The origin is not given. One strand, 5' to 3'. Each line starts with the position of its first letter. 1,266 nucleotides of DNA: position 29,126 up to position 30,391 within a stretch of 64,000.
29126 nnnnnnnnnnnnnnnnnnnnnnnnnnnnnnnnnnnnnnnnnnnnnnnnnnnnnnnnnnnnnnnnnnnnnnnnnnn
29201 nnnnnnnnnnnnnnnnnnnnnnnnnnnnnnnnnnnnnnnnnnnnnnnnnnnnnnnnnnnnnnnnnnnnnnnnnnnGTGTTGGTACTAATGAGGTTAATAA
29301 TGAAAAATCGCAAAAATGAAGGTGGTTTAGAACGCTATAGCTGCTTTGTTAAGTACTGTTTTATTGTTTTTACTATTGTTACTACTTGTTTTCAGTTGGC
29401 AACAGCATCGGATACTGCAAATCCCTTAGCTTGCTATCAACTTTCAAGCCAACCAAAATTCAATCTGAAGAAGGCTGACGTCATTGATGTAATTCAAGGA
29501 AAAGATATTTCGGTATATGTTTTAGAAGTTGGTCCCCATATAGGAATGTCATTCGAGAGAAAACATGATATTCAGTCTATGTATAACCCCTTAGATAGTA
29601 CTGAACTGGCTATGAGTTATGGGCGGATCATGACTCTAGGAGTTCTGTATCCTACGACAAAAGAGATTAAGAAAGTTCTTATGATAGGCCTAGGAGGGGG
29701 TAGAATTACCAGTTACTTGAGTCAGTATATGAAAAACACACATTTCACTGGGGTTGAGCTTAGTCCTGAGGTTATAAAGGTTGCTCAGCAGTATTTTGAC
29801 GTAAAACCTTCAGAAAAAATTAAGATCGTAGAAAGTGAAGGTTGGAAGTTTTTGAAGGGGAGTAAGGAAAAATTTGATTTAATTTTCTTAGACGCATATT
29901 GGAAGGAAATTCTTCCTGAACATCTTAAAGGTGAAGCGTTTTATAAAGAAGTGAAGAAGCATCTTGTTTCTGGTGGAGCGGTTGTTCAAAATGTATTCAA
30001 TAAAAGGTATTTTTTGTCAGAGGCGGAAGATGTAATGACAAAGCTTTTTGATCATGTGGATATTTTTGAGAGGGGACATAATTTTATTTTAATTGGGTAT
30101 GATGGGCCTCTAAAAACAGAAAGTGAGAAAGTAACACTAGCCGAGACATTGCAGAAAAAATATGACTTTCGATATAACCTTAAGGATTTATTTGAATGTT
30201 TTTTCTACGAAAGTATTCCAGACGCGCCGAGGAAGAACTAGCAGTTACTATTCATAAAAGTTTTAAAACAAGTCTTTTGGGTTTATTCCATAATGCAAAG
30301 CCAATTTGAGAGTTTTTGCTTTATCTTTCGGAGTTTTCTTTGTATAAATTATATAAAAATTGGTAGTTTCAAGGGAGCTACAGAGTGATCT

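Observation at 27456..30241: Three consecutive secreted spermidine-synthase-like (PABS-fold) paralogs at the head of the pilus locus, and a fourth (38690-39589) inside it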

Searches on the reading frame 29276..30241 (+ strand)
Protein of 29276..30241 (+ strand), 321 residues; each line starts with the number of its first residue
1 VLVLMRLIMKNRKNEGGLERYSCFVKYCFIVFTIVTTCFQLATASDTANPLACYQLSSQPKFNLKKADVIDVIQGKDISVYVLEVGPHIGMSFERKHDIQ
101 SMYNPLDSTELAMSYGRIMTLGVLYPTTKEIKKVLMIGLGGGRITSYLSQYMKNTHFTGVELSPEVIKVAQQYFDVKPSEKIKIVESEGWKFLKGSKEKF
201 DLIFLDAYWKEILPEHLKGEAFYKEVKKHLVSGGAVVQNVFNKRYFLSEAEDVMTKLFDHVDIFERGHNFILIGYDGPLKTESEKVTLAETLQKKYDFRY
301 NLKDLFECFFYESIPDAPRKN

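Call 3: search_protein_families(library=pfam, proteins=[window:29276-30241:+], max_evalue=0.1)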
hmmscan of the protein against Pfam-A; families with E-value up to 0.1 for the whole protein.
window:29276-30241:+ (321 aa): 11 families
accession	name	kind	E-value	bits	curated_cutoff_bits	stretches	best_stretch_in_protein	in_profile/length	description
PF01564.23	Spermine_synth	-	8.3e-11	42.2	22.9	1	127-250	15-145/186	Spermine/spermidine synthase domain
PF13649.12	Methyltransf_25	-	2.5e-09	38.2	27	1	134-234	1-97/97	Methyltransferase domain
PF08241.18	Methyltransf_11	-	2.1e-07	31.9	21.2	1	135-237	1-94/95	Methyltransferase domain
PF08242.18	Methyltransf_12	-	2.8e-07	31.6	30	1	136-234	2-96/98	Methyltransferase domain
PF13847.12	Methyltransf_31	-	4.9e-06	26.7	27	1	132-255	5-127/145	Methyltransferase domain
PF05175.20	MTS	-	2.5e-05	24.4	23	1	130-272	31-168/170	Methyltransferase small domain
PF01135.25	PCMT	-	0.00013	22.2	20.3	1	127-215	70-157/210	Protein-L-isoaspartate(D-aspartate) O-methyltransferase (PCMT)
PF02390.23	Methyltransf_4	-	0.0047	16.9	24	1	134-237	5-114/173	Putative methyltransferase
PF02353.26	CMAS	-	0.0066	16.2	27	1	132-267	64-193/273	Mycolic acid cyclopropane synthetase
PF01596.23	Methyltransf_3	-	0.013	15.2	22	1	131-208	45-129/204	O-methyltransferase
PF01728.25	FtsJ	-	0.098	13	24.1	0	130-265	21-163/181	FtsJ-like methyltransferase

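Call 4: search_protein_families(library=ncbifam, proteins=[window:29276-30241:+], max_evalue=0.1)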
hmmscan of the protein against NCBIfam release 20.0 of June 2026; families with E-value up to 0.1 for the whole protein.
window:29276-30241:+ (321 aa): 27 families (the best 25 are shown)
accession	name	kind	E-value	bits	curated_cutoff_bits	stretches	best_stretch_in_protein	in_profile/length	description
NF003380.0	PRK04457.1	equivalog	5.2e-29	101.1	304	1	98-259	39-199/265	polyamine aminopropyltransferase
NF002010.0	PRK00811.1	equivalog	5.6e-15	55.3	260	1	125-264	73-220/287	polyamine aminopropyltransferase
NF037959.1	MFS_SpdSyn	subfamily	1.5e-14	53.7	40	1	129-265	274-413/480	fused MFS/spermidine synthase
TIGR00417.1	speE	equivalog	7e-10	38.6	249.55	1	127-258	69-207/271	spermidine synthase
TIGR01983.1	UbiG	equivalog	3.3e-06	26.6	102.95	1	131-244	50-157/228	bifunctional 2-polyprenyl-6-hydroxyphenol methylase/3-demethylubiquinol 3-O-methyltransferase UbiG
NF011529.0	PRK14968.1-3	equivalog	6.2e-06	25.8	162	1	128-254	32-146/198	putative methyltransferase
NF041820.1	daptide_MTase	equivalog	2.7e-05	23.7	175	1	132-244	38-148/243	daptide-type RiPP biosynthesis methyltransferase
TIGR00536.1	hemK_fam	subfamily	2.7e-05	23.4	115.5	1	129-203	113-186/286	HemK family protein methyltransferase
TIGR03534.1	RF_mod_PrmC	equivalog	3.7e-05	23.3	199.1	1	128-203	86-160/253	peptide chain release factor N(5)-glutamine methyltransferase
NF002956.0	PRK03612.1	equivalog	3.8e-05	22.3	472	1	129-237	298-414/522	polyamine aminopropyltransferase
NF043040.1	corrin_prot_MT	hypoth_equivalog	0.00012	21.6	180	1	130-237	41-146/216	corrinoid protein-associated methyltransferase CpaM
NF001453.0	PRK00312.1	equivalog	0.00017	21.2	188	1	127-217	77-163/217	protein-L-isoaspartate(D-aspartate) O-methyltransferase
TIGR03533.1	L3_gln_methyl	equivalog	0.00039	19.8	229.7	1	128-205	119-195/284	50S ribosomal protein L3 N(5)-glutamine methyltransferase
TIGR02469.1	CbiT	equivalog_domain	0.00043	20.6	78.3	1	117-240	8-122/124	precorrin-6Y C5,15-methyltransferase (decarboxylating) subunit CbiT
NF047853.1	tRm6a37MtseTrmN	equivalog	0.00061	19.6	350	1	122-204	36-119/244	tRNA(1)(Val) (adenine(37)-N(6))-methyltransferase TrmN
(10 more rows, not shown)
